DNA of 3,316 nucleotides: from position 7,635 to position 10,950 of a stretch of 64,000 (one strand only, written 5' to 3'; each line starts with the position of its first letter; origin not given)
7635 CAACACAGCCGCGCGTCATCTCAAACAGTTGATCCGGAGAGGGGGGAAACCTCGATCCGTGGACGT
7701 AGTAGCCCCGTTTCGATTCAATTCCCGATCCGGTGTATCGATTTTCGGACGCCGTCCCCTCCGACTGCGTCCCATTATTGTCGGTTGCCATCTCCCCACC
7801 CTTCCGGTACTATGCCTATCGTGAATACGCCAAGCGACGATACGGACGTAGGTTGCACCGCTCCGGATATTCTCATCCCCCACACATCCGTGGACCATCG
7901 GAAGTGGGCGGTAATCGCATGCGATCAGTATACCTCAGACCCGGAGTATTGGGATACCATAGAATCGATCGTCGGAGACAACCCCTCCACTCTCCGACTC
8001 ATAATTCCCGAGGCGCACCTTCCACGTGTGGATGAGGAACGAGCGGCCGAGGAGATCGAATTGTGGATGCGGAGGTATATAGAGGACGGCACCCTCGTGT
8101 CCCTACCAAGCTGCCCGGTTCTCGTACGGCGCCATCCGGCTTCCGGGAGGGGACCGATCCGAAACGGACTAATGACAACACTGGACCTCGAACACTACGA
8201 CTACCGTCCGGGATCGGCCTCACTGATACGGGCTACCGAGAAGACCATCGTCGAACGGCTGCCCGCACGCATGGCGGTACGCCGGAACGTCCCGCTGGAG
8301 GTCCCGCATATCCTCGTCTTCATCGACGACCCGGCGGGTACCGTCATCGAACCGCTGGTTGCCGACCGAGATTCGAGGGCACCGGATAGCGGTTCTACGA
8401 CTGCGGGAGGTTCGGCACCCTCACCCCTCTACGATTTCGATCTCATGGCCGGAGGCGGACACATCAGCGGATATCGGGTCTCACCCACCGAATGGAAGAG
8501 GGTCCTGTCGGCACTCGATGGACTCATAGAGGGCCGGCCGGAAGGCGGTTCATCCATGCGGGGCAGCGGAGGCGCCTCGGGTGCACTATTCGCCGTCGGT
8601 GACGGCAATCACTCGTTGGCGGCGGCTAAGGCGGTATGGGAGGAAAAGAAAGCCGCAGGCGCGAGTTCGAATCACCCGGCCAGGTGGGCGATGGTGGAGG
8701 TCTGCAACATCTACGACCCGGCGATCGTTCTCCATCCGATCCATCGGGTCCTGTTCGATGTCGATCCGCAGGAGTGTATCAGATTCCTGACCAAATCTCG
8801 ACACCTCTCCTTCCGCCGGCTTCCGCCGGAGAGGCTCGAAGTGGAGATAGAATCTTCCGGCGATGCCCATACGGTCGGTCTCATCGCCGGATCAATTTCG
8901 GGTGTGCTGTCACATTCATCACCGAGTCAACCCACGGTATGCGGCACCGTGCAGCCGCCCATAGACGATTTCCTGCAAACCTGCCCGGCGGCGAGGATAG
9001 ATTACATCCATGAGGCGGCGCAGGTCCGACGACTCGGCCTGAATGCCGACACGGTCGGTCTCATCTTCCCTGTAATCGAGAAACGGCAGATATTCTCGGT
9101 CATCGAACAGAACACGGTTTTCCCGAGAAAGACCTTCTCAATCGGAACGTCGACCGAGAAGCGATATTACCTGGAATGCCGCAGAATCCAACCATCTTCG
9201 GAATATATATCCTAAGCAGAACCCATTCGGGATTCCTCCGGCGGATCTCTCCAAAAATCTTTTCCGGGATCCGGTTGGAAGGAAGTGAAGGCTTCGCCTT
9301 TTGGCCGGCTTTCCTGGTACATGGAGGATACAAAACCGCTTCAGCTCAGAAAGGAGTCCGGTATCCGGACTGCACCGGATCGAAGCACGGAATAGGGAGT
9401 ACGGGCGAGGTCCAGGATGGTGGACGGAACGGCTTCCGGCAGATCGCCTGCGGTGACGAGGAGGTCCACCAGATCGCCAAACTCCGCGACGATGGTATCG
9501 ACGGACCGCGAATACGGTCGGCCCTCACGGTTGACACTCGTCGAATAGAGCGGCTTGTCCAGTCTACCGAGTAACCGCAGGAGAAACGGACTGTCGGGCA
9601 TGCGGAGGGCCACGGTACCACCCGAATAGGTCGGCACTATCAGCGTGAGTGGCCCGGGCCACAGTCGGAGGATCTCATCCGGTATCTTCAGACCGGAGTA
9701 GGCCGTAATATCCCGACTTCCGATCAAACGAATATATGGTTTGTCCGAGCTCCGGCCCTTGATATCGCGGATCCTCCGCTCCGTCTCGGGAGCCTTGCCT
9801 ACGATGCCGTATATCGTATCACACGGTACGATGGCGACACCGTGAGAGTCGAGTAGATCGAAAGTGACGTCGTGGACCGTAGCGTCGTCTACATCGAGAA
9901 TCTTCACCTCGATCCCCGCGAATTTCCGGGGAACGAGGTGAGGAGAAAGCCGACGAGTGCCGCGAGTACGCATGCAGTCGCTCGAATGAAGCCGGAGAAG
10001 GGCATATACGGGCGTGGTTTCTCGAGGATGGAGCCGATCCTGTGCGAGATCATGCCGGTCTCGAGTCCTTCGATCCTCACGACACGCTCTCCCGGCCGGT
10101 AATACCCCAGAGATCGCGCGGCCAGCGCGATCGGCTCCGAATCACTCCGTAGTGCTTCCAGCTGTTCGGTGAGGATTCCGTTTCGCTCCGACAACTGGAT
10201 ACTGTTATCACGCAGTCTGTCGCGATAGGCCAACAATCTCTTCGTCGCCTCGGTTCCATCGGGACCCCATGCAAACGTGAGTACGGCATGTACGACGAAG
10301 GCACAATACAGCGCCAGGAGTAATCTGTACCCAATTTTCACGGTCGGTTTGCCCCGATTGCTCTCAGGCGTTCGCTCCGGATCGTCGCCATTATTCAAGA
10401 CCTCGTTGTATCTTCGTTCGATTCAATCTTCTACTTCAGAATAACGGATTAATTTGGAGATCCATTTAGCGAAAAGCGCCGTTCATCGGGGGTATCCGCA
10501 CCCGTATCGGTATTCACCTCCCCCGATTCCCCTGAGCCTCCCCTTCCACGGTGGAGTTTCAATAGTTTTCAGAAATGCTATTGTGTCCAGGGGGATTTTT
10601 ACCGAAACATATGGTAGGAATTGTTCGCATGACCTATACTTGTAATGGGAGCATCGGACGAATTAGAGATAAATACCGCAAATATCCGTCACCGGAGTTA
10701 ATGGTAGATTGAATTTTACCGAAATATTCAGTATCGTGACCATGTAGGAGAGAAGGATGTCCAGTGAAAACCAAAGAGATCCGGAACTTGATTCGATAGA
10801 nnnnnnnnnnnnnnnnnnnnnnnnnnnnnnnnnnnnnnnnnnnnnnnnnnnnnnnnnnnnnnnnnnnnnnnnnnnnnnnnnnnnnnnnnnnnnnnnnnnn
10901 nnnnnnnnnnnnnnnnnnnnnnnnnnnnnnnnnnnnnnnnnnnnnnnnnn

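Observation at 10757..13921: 1054-aa D/E-dominated protein with four ordered islands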

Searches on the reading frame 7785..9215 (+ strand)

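Call 4: search_protein_families(library=pfam, proteins=[window:7785-9215:+], max_evalue=0.01)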
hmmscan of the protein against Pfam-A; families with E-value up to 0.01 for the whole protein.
window:7785-9215:+ (476 aa): 1 family
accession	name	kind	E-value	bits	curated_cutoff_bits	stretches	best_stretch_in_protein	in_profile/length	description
PF06245.16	DUF1015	-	9.6e-49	166.5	25.8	1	35-368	6-297/325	Protein of unknown function (DUF1015)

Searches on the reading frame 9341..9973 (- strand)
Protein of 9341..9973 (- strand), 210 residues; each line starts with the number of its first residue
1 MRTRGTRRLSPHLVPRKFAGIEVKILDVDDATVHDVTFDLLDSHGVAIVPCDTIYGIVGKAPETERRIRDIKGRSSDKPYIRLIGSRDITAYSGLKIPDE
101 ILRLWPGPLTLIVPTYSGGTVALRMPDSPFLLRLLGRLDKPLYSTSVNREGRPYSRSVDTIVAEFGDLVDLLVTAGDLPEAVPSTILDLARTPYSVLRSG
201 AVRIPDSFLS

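Call 4: search_protein_families(library=pfam, proteins=[window:9341-9973:-], max_evalue=0.01)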
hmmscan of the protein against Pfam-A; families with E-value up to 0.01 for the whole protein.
window:9341-9973:- (210 aa): 1 family
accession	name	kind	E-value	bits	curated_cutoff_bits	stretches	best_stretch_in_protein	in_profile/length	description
PF01300.24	Sua5_yciO_yrdC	-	3.6e-32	111.7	25.1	1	40-200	2-178/178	Telomere recombination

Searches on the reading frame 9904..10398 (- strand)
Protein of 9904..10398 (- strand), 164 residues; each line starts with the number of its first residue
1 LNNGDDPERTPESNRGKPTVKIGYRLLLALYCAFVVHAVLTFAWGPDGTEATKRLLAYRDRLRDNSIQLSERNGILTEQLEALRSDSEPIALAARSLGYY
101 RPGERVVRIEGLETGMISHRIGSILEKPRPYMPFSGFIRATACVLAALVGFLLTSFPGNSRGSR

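Call 4: search_protein_families(library=pfam, proteins=[window:9904-10398:-], max_evalue=0.01)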
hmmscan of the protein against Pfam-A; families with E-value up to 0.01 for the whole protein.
window:9904-10398:- (164 aa): 1 family
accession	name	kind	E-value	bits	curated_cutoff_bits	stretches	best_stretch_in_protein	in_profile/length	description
PF04977.20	DivIC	-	3.2e-08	33.7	28.9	1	38-109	5-77/80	Septum formation initiator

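Call 89: search_protein_families(library=ncbifam, proteins=[window:9904-10395:-], max_evalue=0.01)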
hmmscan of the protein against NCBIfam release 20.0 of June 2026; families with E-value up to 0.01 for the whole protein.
window:9904-10395:- (163 aa): 0 families

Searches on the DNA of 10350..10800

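Call 90: search_rna_families(source=window, start=10350, end=10800, threshold=evalue, max_evalue=1)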
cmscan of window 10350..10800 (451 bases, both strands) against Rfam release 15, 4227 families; matches with E-value up to 1: 0.
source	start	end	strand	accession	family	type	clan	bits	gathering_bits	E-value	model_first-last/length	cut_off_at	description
